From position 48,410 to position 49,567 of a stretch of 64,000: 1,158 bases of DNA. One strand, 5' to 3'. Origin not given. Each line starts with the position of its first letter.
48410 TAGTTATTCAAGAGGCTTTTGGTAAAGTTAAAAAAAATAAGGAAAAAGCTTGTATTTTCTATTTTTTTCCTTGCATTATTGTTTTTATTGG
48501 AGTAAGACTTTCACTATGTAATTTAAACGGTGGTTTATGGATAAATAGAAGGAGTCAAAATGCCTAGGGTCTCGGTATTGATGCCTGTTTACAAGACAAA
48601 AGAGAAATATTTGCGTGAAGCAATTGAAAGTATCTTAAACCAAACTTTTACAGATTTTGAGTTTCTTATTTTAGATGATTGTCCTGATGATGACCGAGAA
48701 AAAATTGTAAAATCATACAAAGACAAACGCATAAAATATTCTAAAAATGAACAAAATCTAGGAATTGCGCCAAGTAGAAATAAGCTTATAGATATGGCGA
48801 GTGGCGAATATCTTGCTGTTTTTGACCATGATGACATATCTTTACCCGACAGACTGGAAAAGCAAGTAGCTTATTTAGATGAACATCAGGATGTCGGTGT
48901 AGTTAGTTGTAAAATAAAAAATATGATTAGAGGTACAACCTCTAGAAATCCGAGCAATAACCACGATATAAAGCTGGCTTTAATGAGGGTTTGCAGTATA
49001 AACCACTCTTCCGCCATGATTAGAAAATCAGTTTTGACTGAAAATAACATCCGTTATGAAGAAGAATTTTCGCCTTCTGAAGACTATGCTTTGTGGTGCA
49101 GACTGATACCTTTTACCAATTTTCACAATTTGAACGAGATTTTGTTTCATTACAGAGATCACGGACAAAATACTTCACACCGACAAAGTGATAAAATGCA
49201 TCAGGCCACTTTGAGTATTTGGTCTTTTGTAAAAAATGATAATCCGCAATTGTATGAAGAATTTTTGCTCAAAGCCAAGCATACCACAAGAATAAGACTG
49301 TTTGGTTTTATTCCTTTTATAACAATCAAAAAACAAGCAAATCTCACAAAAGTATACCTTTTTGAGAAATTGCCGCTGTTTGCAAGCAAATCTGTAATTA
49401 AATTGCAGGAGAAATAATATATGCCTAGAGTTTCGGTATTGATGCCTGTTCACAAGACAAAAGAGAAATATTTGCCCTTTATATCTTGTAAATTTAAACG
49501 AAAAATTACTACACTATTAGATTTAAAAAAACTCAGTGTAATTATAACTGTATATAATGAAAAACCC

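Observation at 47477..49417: Head-to-head near-identical GT2 gene pair (858-bp inverted duplication)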

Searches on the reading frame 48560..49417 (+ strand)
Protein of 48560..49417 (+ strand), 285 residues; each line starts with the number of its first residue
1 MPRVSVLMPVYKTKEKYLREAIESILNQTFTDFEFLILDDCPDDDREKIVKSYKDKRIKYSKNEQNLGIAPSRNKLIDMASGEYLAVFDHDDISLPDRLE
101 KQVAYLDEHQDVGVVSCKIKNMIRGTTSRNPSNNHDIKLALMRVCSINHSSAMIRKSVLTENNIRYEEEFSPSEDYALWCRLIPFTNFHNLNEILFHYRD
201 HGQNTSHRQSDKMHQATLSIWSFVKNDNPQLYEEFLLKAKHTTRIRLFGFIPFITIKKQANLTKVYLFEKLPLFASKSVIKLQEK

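Call 7: search_protein_families(library=pfam, proteins=[window:48560-49417:+])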
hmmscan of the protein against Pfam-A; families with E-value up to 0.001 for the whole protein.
window:48560-49417:+ (285 aa): 3 families
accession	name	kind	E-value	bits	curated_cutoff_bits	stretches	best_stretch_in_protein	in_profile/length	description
PF00535.33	Glycos_transf_2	-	7.7e-32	111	23.3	1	5-139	1-143/168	Glycosyl transferase family 2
PF10111.15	Glyco_tranf_2_2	-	2.7e-13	50.5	27.3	1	5-104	1-104/276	Glycosyltransferase like family 2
PF13641.12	Glyco_tranf_2_3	-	3.5e-13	50.5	27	1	2-182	1-194/230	Glycosyltransferase like family 2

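Call 10: find_encoding_contigs(protein=window:48560-49417:+, flank=10000, max_places=10)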
Protein window:48560-49417:+ (285 aa): 21 contigs read that carry it; 2 places shown.
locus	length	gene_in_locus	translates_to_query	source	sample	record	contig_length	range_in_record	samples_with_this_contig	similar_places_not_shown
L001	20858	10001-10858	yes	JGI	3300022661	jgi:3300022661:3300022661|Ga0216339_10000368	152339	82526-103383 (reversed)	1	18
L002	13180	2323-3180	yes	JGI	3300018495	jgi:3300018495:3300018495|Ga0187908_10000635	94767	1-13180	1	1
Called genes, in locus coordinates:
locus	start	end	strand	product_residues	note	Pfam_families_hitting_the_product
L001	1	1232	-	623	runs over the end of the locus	PF00535:Glycos_transf_2, PF13641:Glyco_tranf_2_3, PF00535:Glycos_transf_2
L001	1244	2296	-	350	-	PF00535:Glycos_transf_2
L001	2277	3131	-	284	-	PF01370:Epimerase, PF04321:RmlD_sub_bind, PF16363:GDP_Man_Dehyd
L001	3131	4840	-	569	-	PF02776:TPP_enzyme_N, PF00205:TPP_enzyme_M, PF02775:TPP_enzyme_C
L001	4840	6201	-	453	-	PF00155:Aminotran_1_2 (weak), PF01041:DegT_DnrJ_EryC1, PF00266:Aminotran_5 (faint), PF01212:Beta_elim_lyase (weak)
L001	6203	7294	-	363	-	PF01370:Epimerase, PF02719:Polysacc_synt_2, PF04321:RmlD_sub_bind, PF01073:3Beta_HSD (weak), PF16363:GDP_Man_Dehyd, PF07993:NAD_binding_4 (weak)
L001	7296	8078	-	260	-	PF00483:NTP_transferase, PF12804:NTP_transf_3 (weak)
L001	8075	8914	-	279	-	PF00535:Glycos_transf_2, PF10111:Glyco_tranf_2_2, PF13641:Glyco_tranf_2_3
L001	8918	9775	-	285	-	PF00535:Glycos_transf_2, PF10111:Glyco_tranf_2_2, PF13641:Glyco_tranf_2_3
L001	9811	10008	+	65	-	-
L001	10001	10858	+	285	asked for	PF00535:Glycos_transf_2, PF10111:Glyco_tranf_2_2, PF13641:Glyco_tranf_2_3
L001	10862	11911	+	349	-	PF00535:Glycos_transf_2, PF10111:Glyco_tranf_2_2, PF13641:Glyco_tranf_2_3 (weak)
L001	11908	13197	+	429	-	PF20706:GT4-conflict (faint), PF13439:Glyco_transf_4 (weak), PF00534:Glycos_transf_1, PF13692:Glyco_trans_1_4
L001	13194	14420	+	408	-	PF00534:Glycos_transf_1, PF13692:Glyco_trans_1_4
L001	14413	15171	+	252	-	PF03721:UDPG_MGDP_dh_N (weak), PF00984:UDPG_MGDP_dh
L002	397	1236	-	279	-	PF00535:Glycos_transf_2, PF10111:Glyco_tranf_2_2, PF13641:Glyco_tranf_2_3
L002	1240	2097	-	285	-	PF00535:Glycos_transf_2, PF10111:Glyco_tranf_2_2, PF13641:Glyco_tranf_2_3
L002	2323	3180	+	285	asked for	PF00535:Glycos_transf_2, PF10111:Glyco_tranf_2_2, PF13641:Glyco_tranf_2_3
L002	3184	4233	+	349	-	PF00535:Glycos_transf_2, PF10111:Glyco_tranf_2_2, PF13641:Glyco_tranf_2_3 (weak)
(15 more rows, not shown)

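Call 27: find_homologous_proteins(query=window:48560-49417:+, max_evalue=1e-20)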
Query window:48560-49417:+ (285 aa): 7091 proteins with E <= 1e-20 among 7832 candidates; the best 120 are listed.
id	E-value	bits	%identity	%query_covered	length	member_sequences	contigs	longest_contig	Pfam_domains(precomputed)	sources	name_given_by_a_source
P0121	1.3e-179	614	95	100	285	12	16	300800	PF10111.15,PF13641.13,PF00535.33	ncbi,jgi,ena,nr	ncbi:MAG: glycosyltransferase [Alphaproteobacteria bacterium]|nr:glycosyltransferase [Alphaproteobac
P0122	3.6e-172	589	91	100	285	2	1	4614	PF10111.15,PF13641.13,PF00535.33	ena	-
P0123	7.4e-161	552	85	100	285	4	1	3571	PF10111.15,PF13641.13,PF00535.33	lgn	-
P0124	2.4e-160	550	83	100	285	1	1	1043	PF10111.15,PF13641.13,PF00535.33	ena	-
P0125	4.1e-159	546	84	100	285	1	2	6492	PF10111.15,PF13641.13,PF00535.33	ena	-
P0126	7.3e-158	542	83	100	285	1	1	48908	PF10111.15,PF13641.13,PF00535.33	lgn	-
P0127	4.3e-156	536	81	100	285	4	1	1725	PF10111.15,PF13641.13,PF00535.33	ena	-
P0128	2.1e-155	534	81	100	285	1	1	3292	PF10111.15,PF13641.13,PF00535.33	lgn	-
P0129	4.4e-155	533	82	100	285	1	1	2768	PF10111.15,PF13641.13,PF00535.33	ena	-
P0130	5.7e-155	533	82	100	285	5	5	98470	PF10111.15,PF13641.13,PF00535.33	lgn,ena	-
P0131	3.4e-154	530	80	100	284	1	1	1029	PF10111.15,PF13641.13,PF00535.33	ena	-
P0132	4.6e-154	530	81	100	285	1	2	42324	PF10111.15,PF13641.13,PF00535.33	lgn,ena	-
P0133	4.9e-154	530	82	100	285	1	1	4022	PF10111.15,PF13641.13,PF00535.33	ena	-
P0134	3.4e-150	517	79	100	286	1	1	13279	PF10111.15,PF13641.13,PF00535.33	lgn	-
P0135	5.1e-150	516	80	100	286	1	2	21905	PF10111.15,PF13641.13,PF00535.33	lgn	-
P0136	1.5e-149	515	79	100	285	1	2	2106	PF10111.15,PF13641.13,PF00535.33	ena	-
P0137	4.2e-149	513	79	100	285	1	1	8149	PF10111.15,PF13641.13,PF00535.33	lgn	-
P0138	6.1e-149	513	80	100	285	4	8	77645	PF10111.15,PF13641.13,PF00535.33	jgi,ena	-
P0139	7.9e-147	506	79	100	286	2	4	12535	PF10111.15,PF13641.13,PF00535.33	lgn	-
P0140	6.4e-144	496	75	100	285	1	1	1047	PF10111.15,PF13641.13,PF00535.33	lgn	-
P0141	1.7e-143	495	76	100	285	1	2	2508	PF10111.15,PF13641.13,PF00535.33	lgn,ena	-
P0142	3.8e-143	494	75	100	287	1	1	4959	PF10111.15,PF13641.13,PF00535.33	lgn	-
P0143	9.3e-143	493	75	100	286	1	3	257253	PF10111.15,PF13641.13,PF00535.33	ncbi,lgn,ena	-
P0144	3.3e-142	491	75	100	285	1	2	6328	PF10111.15,PF13641.13,PF00535.33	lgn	-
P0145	4.1e-142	491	75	100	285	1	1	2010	PF10111.15,PF13641.13,PF00535.33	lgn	-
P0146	7.9e-142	490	76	100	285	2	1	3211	PF10111.15,PF13641.13,PF00535.33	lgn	-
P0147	9.8e-142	489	75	99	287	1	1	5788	PF10111.15,PF13641.13,PF00535.33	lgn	-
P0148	1.1e-141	489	75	100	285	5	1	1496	PF10111.15,PF13641.13,PF00535.33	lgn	-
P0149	1.3e-141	489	75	100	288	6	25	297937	PF10111.15,PF13641.13,PF00535.33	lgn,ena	-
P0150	1.3e-141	489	77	100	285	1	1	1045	PF10111.15,PF13641.13,PF00535.33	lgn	-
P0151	2.0e-141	488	76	100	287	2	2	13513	PF10111.15,PF13641.13,PF00535.33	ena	-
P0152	4.3e-141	487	74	100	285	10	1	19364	PF10111.15,PF13641.13,PF00535.33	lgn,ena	-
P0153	1.6e-140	485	74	100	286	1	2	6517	PF10111.15,PF13641.13,PF00535.33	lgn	-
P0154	2.6e-140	485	74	100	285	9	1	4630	PF10111.15,PF13641.13,PF00535.33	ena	-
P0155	7.2e-140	483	73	100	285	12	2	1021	PF10111.15,PF13641.13,PF00535.33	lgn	-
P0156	1.2e-139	482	73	100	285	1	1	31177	PF10111.15,PF13506.14,PF13641.13,PF00535.33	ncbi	-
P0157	2.0e-139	482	74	100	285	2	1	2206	PF10111.15,PF13641.13,PF00535.33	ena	-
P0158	3.2e-139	481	75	99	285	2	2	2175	PF10111.15,PF13506.14,PF13641.13,PF00535.33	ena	-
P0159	4.7e-139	481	76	99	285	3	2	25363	PF10111.15,PF13641.13,PF00535.33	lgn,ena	-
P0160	8.8e-139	480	75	100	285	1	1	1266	PF10111.15,PF13641.13,PF00535.33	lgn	-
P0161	1.4e-138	479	73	99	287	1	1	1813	PF10111.15,PF13641.13,PF00535.33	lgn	-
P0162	1.9e-138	479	75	99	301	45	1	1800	PF10111.15,PF13641.13,PF00535.33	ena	-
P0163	3.7e-138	478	75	99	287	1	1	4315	PF10111.15,PF13641.13,PF00535.33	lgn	-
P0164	4.5e-138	477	73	100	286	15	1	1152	PF10111.15,PF13641.13,PF00535.33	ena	-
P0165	4.8e-138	477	73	100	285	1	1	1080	PF10111.15,PF13641.13,PF00535.33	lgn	-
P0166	5.5e-138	477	74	100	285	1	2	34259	PF10111.15,PF13641.13,PF00535.33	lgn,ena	-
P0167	1.2e-137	476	73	100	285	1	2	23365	PF10111.15,PF13641.13,PF00535.33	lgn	-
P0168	1.3e-137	476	74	99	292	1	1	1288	PF10111.15,PF13641.13,PF00535.33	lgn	-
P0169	2.7e-137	475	75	100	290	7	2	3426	PF10111.15,PF13506.14,PF13641.13,PF00535.33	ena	-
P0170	2.9e-137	475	73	100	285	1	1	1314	PF10111.15,PF13641.13,PF00535.33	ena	-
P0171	7.4e-137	473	72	100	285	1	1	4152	PF10111.15,PF13641.13,PF00535.33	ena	-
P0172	1.3e-136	473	73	100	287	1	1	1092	PF10111.15,PF13641.13,PF00535.33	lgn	-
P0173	2.8e-136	471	73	99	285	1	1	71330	PF10111.15,PF13641.13,PF00535.33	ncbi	-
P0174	4.5e-136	471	73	99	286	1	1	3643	PF10111.15,PF13506.14,PF13641.13,PF00535.33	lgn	-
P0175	8.4e-136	470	74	99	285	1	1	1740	PF10111.15,PF13641.13,PF00535.33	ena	-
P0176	1.1e-134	466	74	99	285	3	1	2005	PF10111.15,PF13641.13,PF00535.33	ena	-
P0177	2.1e-134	465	72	100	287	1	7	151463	PF10111.15,PF13641.13,PF00535.33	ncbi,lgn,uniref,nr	ncbi:glycosyltransferase family 2 protein [Campylobacter lanienae]|uniref:glycosyltransferase family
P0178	2.3e-133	462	72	100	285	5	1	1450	PF10111.15,PF13506.14,PF13641.13,PF00535.33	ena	-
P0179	1.0e-132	460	72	100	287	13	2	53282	PF10111.15,PF13641.13,PF00535.33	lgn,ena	-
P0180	3.1e-132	458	72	100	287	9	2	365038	PF10111.15,PF13641.13,PF00535.33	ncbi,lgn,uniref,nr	ncbi:glycosyltransferase family 2 protein [Campylobacter lanienae]|uniref:glycosyltransferase family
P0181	5.0e-132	457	71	99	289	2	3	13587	PF10111.15,PF13641.13,PF00535.33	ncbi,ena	-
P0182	9.5e-132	457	71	99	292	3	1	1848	PF10111.15,PF13641.13,PF00535.33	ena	-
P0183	4.1e-130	451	69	99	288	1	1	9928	PF10111.15,PF13641.13,PF00535.33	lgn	-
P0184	1.5e-128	446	68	100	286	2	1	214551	PF10111.15,PF13641.13,PF00535.33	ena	-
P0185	1.7e-128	446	71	100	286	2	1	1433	PF10111.15,PF13641.13,PF00535.33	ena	-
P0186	4.4e-128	445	68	99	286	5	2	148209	PF10111.15,PF13641.13,PF00535.33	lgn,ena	-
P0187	2.9e-127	442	70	100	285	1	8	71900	PF10111.15,PF13641.13,PF00535.33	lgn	-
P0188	1.2e-126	440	69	100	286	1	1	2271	PF10111.15,PF13641.13,PF00535.33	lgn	-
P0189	3.8e-126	438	70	99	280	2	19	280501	PF10111.15,PF13641.13,PF00535.33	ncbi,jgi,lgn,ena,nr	ncbi:MAG: glycosyltransferase [Alphaproteobacteria bacterium]|nr:glycosyltransferase [Alphaproteobac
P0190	5.3e-126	438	69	100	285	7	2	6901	PF10111.15,PF13641.13,PF00535.33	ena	-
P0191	8.2e-126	437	70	100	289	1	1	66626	PF10111.15,PF13641.13,PF00535.33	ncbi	-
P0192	8.7e-126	437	70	100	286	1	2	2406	PF10111.15,PF13641.13,PF00535.33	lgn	-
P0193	1.9e-125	436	70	100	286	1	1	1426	PF10111.15,PF13641.13,PF00535.33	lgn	-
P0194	6.7e-125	434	69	98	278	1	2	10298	PF10111.15,PF13641.13,PF00535.33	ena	-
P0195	8.4e-125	434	68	100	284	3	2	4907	PF10111.15,PF13641.13,PF00535.33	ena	-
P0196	1.3e-124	433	70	100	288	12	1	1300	PF10111.15,PF13641.13,PF00535.33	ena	-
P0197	1.3e-124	433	70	99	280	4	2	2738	PF10111.15,PF13641.13,PF00535.33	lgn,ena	-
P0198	1.7e-124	433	68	100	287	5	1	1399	PF10111.15,PF13641.13,PF00535.33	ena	-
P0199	2.4e-124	432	68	100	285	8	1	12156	PF10111.15,PF13641.13,PF00535.33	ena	-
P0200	2.6e-124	432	68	100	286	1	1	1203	PF10111.15,PF13641.13,PF00535.33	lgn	-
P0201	2.9e-124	432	67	100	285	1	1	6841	PF10111.15,PF13641.13,PF00535.33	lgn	-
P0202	3.1e-124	432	68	100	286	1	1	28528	PF10111.15,PF13641.13,PF00535.33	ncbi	-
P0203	3.8e-124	432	68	100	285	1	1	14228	PF10111.15,PF13641.13,PF00535.33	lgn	-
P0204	1.3e-123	430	68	100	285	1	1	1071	PF10111.15,PF13641.13,PF00535.33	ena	-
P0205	1.4e-123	430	68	100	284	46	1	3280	PF10111.15,PF13641.13,PF00535.33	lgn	-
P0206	1.4e-123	430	67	100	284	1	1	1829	PF10111.15,PF13641.13,PF00535.33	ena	-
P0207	1.7e-123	430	67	100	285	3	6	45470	PF10111.15,PF13641.13,PF00535.33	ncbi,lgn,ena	-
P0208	1.7e-123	430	68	99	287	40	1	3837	PF10111.15,PF13641.13,PF00535.33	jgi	jgi:glycosyltransferase involved in cell wall biosynthesis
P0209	1.9e-123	429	68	100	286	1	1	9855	PF10111.15,PF13641.13,PF00535.33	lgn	-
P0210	2.3e-123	429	68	100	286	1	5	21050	PF10111.15,PF13641.13,PF00535.33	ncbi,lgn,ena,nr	ncbi:MAG: glycosyltransferase family 2 protein [Alphaproteobacteria bacterium]|nr:glycosyltransferas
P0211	2.8e-123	429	66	100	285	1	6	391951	PF10111.15,PF13641.13,PF00535.33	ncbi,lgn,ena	-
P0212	4.4e-123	428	68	99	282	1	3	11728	PF10111.15,PF13641.13,PF00535.33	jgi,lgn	jgi:glycosyltransferase involved in cell wall biosynthesis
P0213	5.5e-123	428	65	100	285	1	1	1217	PF10111.15,PF13641.13,PF00535.33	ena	-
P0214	8.1e-123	427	67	100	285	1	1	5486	PF10111.15,PF13641.13,PF00535.33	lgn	-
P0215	8.3e-123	427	67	100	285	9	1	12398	PF10111.15,PF13641.13,PF00535.33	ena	-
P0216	8.6e-123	427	67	100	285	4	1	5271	PF10111.15,PF13641.13,PF00535.33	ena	-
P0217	1.0e-122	427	67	100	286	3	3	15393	PF10111.15,PF13641.13,PF00535.33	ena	-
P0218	1.1e-122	427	67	100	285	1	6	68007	PF10111.15,PF13641.13,PF00535.33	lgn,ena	-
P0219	1.7e-122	426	67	100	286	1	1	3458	PF10111.15,PF13641.13,PF00535.33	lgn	-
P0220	2.2e-122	426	67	100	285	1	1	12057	PF10111.15,PF13641.13,PF00535.33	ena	-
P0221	2.2e-122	426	67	100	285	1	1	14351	PF10111.15,PF13641.13,PF00535.33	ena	-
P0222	3.2e-122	425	66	100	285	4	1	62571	PF10111.15,PF13641.13,PF00535.33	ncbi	-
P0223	4.1e-122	425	67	100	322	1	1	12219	PF10111.15,PF13641.13,PF00535.33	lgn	-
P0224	5.1e-122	425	66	100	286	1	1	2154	PF10111.15,PF13641.13,PF00535.33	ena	-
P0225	6.4e-122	424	67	100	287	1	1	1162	PF10111.15,PF13641.13,PF00535.33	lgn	-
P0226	1.1e-121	424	66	100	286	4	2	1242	PF10111.15,PF13641.13,PF00535.33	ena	-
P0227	3.8e-121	422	67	100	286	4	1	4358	PF10111.15,PF13641.13,PF00535.33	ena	-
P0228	7.0e-121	421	66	100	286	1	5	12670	PF10111.15,PF13641.13,PF00535.33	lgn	-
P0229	9.2e-121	421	66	99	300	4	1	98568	PF10111.15,PF13641.13,PF00535.33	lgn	-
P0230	1.1e-120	420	65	100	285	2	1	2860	PF10111.15,PF13641.13,PF00535.33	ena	-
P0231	1.2e-120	420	67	99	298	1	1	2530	PF10111.15,PF13641.13,PF00535.33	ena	-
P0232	1.4e-120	420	64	100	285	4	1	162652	PF10111.15,PF13641.13,PF00535.33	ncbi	-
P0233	1.4e-120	420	65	100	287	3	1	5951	PF10111.15,PF13641.13,PF00535.33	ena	-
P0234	2.1e-120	419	67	100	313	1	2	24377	PF10111.15,PF13641.13,PF00535.33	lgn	-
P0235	3.5e-120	419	67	99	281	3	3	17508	PF10111.15,PF13641.13,PF00535.33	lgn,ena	-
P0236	7.4e-120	418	66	100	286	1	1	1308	PF10111.15,PF13641.13,PF00535.33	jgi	jgi:glycosyltransferase involved in cell wall biosynthesis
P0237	1.1e-119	417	65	99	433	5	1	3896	PF10111.15,PF13641.13,PF08795.17,PF00535.33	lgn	-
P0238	1.2e-119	417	67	98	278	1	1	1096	PF10111.15,PF13641.13,PF00535.33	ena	-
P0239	1.9e-119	416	66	100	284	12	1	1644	PF10111.15,PF13641.13,PF00535.33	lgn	-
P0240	2.4e-119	416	65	99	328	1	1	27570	PF10111.15,PF13641.13,PF00535.33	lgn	-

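Call 29: list_cluster_members(proteins=[window:48560-49417:+, window:47477-48334:-])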
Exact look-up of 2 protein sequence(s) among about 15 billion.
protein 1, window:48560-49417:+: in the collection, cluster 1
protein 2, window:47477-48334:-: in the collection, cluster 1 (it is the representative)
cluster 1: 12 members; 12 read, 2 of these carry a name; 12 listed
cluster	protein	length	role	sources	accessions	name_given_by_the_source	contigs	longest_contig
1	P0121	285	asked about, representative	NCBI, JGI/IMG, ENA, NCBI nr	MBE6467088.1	MAG: glycosyltransferase [Alphaproteobacteria bacterium] | glycosyltransferase [Alphaproteobacteria bacterium]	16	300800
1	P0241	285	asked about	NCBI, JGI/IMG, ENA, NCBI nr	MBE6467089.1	MAG: glycosyltransferase [Alphaproteobacteria bacterium] | glycosyltransferase [Alphaproteobacteria bacterium]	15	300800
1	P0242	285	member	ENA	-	-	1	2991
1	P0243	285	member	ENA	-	-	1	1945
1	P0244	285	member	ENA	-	-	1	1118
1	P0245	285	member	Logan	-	-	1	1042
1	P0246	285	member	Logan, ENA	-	-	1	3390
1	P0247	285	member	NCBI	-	-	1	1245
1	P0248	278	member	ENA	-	-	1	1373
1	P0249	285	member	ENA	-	-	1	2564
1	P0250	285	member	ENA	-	-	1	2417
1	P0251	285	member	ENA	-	-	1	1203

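Call 30: find_encoding_contigs(protein=P0122, flank=6000, max_places=10)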
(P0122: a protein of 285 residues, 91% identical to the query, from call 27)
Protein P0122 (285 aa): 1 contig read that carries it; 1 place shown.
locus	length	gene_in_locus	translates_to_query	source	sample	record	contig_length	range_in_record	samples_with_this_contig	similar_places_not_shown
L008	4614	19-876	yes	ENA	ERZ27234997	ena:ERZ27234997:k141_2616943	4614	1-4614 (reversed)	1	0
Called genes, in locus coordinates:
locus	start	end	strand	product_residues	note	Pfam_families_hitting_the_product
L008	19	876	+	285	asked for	PF00535:Glycos_transf_2, PF10111:Glyco_tranf_2_2, PF13641:Glyco_tranf_2_3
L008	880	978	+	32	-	-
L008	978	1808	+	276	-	PF00535:Glycos_transf_2, PF10111:Glyco_tranf_2_2, PF13506:Glyco_transf_21, PF13641:Glyco_tranf_2_3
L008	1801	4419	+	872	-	PF00535:Glycos_transf_2, PF13641:Glyco_tranf_2_3, PF13632:Glyco_trans_2_3 (faint), PF00535:Glycos_transf_2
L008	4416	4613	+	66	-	?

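Call 31: find_encoding_contigs(protein=P0130, flank=6000, max_places=10)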
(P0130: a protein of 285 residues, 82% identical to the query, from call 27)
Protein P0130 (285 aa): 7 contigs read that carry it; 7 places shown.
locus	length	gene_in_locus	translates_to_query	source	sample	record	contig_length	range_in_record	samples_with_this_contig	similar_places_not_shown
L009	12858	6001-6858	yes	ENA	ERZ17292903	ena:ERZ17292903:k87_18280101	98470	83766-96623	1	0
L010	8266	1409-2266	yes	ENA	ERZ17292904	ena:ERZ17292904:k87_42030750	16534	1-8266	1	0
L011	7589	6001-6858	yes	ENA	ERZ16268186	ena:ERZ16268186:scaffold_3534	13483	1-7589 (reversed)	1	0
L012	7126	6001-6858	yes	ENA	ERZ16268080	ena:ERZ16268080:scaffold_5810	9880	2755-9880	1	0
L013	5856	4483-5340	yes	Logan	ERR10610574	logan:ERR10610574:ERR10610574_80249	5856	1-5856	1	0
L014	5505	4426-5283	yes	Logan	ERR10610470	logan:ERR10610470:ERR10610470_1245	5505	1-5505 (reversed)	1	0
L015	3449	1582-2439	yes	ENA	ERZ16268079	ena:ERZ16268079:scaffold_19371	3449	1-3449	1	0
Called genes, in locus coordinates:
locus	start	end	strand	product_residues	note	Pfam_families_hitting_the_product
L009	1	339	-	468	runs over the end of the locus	PF03062:MBOAT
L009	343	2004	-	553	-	PF14286:DHHW (faint), PF16822:ALGX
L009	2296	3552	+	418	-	-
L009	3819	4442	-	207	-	PF00239:Resolvase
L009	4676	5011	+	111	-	-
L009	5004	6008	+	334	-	PF02796:HTH_7 (faint), PF04255:DUF433 (faint), PF15978:TnsD (faint), PF17762:HTH_ParB (faint), PF19610:DUF6115 (faint), PF00196:GerE (faint), PF01381:HTH_3 (faint), PF01527:HTH_Tnp_1 (faint), +27 more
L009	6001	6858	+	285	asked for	PF00535:Glycos_transf_2, PF10111:Glyco_tranf_2_2, PF13641:Glyco_tranf_2_3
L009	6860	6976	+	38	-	-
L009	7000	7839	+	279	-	PF00535:Glycos_transf_2, PF10111:Glyco_tranf_2_2, PF13506:Glyco_transf_21 (weak), PF13641:Glyco_tranf_2_3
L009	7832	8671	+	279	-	PF01370:Epimerase, PF16363:GDP_Man_Dehyd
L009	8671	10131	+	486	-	PF00535:Glycos_transf_2, PF10111:Glyco_tranf_2_2, PF00132:Hexapep, PF14602:Hexapep_2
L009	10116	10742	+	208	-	PF25087:GMPPB_C (faint), PF25084:LbH_EIF2B (faint), PF00132:Hexapep, PF14602:Hexapep_2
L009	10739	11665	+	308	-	PF01973:MptE-like (weak)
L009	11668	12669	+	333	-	PF01073:3Beta_HSD, PF01370:Epimerase, PF02719:Polysacc_synt_2, PF04321:RmlD_sub_bind, PF07993:NAD_binding_4, PF08659:KR (weak), PF13460:NAD_binding_10 (weak), PF16363:GDP_Man_Dehyd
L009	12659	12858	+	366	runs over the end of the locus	PF00155:Aminotran_1_2, PF01041:DegT_DnrJ_EryC1, PF00266:Aminotran_5 (weak), PF01053:Cys_Met_Meta_PP (weak)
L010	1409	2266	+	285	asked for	PF00535:Glycos_transf_2, PF10111:Glyco_tranf_2_2, PF13641:Glyco_tranf_2_3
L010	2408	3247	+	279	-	PF00535:Glycos_transf_2, PF10111:Glyco_tranf_2_2, PF13506:Glyco_transf_21 (weak), PF13641:Glyco_tranf_2_3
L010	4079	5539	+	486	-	PF00535:Glycos_transf_2, PF10111:Glyco_tranf_2_2, PF00132:Hexapep, PF14602:Hexapep_2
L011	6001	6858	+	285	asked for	PF00535:Glycos_transf_2, PF10111:Glyco_tranf_2_2, PF13641:Glyco_tranf_2_3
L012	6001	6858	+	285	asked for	PF00535:Glycos_transf_2, PF10111:Glyco_tranf_2_2, PF13641:Glyco_tranf_2_3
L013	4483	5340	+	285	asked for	PF00535:Glycos_transf_2, PF10111:Glyco_tranf_2_2, PF13641:Glyco_tranf_2_3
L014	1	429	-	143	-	?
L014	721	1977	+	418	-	-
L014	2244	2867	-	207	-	PF00239:Resolvase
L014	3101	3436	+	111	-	-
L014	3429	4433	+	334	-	PF02796:HTH_7 (faint), PF04255:DUF433 (faint), PF15978:TnsD (faint), PF17762:HTH_ParB (faint), PF19610:DUF6115 (faint), PF00196:GerE (faint), PF01381:HTH_3 (faint), PF01527:HTH_Tnp_1 (faint), +27 more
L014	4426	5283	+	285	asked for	PF00535:Glycos_transf_2, PF10111:Glyco_tranf_2_2, PF13641:Glyco_tranf_2_3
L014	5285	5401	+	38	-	-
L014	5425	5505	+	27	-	?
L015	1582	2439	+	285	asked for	PF00535:Glycos_transf_2, PF10111:Glyco_tranf_2_2, PF13641:Glyco_tranf_2_3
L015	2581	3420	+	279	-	PF00535:Glycos_transf_2, PF10111:Glyco_tranf_2_2, PF13506:Glyco_transf_21 (weak), PF13641:Glyco_tranf_2_3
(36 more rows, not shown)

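Call 35: find_encoding_contigs(protein=P0246, flank=6000, max_places=10)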
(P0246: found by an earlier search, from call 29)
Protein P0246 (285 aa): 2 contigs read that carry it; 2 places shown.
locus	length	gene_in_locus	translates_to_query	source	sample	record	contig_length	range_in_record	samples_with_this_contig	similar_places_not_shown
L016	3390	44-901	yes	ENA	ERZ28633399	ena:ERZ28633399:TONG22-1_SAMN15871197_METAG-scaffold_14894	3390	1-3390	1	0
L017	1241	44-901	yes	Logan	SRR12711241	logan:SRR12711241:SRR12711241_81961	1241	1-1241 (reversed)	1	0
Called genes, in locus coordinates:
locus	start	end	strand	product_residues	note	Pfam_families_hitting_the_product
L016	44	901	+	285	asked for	PF00535:Glycos_transf_2, PF10111:Glyco_tranf_2_2, PF13641:Glyco_tranf_2_3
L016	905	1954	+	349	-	PF00535:Glycos_transf_2, PF10111:Glyco_tranf_2_2, PF13641:Glyco_tranf_2_3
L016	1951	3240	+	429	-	PF20706:GT4-conflict (faint), PF13439:Glyco_transf_4 (weak), PF00534:Glycos_transf_1, PF13692:Glyco_trans_1_4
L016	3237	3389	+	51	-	?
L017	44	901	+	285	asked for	PF00535:Glycos_transf_2, PF10111:Glyco_tranf_2_2, PF13641:Glyco_tranf_2_3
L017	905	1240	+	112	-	?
